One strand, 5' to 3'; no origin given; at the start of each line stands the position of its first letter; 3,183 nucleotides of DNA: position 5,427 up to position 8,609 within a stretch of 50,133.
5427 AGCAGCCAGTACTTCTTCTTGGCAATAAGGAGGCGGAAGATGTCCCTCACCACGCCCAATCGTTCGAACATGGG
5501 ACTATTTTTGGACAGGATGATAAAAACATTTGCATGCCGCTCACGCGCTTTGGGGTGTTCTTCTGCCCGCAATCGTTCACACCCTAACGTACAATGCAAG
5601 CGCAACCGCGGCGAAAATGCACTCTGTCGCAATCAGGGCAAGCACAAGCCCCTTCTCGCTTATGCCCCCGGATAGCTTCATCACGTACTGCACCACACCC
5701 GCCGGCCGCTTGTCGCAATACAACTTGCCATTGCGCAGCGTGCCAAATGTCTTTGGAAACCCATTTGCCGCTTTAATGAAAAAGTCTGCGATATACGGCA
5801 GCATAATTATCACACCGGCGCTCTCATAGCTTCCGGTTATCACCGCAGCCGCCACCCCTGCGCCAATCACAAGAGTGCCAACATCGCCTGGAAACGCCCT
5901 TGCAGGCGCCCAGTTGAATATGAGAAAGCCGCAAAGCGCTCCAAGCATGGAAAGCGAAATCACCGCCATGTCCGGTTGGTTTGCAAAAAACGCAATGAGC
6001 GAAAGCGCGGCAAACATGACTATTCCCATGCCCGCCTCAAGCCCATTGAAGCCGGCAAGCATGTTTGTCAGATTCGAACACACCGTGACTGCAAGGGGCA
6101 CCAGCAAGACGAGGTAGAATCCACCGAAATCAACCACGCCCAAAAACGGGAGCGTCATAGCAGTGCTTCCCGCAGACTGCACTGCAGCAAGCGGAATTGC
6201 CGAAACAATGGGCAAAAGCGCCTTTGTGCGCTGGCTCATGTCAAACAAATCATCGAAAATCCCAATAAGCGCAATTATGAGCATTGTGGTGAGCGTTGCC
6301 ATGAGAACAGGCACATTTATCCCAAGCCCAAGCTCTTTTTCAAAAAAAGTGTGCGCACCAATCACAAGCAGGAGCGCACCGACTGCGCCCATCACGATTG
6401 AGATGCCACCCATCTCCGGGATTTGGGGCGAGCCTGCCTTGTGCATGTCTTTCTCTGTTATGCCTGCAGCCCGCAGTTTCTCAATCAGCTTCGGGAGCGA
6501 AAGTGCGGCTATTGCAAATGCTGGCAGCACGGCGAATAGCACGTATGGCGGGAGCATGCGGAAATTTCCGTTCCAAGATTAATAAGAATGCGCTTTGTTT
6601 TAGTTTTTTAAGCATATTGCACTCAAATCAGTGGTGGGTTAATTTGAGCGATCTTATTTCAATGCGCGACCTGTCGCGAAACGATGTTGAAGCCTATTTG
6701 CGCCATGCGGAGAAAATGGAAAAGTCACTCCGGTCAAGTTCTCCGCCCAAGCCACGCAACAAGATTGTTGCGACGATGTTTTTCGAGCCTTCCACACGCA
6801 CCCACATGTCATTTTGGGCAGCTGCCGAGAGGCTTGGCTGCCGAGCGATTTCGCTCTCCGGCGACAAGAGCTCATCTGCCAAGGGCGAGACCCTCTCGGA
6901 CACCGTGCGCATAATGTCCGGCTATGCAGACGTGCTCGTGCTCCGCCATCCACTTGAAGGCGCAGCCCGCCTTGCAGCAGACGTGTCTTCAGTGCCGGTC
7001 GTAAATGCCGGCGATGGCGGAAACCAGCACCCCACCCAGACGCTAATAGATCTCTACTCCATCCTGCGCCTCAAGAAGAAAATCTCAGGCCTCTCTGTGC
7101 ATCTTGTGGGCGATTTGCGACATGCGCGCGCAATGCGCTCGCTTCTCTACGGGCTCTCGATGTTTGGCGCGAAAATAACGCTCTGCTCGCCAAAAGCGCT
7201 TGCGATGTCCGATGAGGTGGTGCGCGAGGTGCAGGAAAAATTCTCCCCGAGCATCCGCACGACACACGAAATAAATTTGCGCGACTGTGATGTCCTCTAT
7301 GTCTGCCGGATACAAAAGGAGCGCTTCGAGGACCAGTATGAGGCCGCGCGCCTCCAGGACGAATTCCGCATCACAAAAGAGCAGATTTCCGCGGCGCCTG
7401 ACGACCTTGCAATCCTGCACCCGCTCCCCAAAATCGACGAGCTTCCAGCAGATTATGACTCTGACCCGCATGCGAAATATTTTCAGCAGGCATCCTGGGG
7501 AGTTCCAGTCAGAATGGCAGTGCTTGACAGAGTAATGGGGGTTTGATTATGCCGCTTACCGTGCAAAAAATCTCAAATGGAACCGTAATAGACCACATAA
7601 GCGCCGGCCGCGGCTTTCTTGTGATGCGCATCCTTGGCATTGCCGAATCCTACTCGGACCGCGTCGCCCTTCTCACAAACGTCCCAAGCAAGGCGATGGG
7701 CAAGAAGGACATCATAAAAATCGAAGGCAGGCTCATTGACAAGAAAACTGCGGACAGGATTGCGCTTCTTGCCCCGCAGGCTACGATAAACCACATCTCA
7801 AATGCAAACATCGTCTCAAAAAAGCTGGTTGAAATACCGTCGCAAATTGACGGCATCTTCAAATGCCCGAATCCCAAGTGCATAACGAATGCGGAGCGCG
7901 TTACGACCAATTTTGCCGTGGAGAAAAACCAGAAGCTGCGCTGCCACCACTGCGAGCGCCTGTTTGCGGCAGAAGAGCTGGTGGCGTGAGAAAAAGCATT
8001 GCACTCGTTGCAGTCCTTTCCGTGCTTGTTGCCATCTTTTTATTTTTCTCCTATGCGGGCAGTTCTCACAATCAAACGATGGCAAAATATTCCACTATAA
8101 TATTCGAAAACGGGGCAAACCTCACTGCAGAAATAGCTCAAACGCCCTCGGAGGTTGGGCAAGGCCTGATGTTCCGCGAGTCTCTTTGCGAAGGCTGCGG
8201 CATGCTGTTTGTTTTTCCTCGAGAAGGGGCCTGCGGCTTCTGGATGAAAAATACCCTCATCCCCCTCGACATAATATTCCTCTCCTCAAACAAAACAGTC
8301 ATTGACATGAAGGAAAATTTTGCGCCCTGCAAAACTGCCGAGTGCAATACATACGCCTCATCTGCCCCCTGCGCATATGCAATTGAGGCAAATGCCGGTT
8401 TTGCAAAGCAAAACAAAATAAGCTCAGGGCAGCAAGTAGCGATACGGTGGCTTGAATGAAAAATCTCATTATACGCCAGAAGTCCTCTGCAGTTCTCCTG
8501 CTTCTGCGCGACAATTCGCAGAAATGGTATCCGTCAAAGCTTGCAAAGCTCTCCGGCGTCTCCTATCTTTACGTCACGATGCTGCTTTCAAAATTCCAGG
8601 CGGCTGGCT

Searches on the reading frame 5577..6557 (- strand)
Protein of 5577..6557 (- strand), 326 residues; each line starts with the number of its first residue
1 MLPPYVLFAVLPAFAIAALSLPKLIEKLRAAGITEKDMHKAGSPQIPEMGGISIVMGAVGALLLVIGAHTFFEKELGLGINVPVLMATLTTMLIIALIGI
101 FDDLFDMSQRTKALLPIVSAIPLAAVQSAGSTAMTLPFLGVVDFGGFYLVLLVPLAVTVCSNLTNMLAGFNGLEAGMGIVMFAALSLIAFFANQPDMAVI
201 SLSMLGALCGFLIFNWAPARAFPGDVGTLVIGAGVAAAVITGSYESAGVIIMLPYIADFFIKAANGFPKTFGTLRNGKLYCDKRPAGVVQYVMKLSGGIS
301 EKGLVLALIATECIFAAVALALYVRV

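Call 24: search_protein_families(library=pfam, proteins=[window:5577-6557:-], max_evalue=0.001)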
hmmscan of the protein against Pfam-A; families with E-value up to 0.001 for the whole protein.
window:5577-6557:- (326 aa): 1 family
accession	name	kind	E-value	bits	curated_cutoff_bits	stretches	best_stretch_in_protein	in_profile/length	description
PF00953.26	Glycos_transf_4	-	6.1e-36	124.3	27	1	86-242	2-159/160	Glycosyl transferase family 4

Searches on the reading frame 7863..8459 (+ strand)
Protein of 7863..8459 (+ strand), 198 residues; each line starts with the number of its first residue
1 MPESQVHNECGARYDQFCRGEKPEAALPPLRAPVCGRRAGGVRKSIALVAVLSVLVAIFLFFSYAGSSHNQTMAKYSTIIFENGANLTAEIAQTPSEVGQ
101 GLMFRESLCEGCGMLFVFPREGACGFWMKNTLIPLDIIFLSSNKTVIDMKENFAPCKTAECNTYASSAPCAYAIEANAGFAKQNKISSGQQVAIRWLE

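Call 24: search_protein_families(library=pfam, proteins=[window:7863-8459:+], max_evalue=0.001)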
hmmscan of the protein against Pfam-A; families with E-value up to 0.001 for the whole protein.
window:7863-8459:+ (198 aa): 1 family
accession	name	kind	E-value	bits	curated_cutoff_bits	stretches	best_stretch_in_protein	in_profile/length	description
PF02643.20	DUF192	-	3e-30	104.6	27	1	88-194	2-96/96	Uncharacterized ACR, COG1430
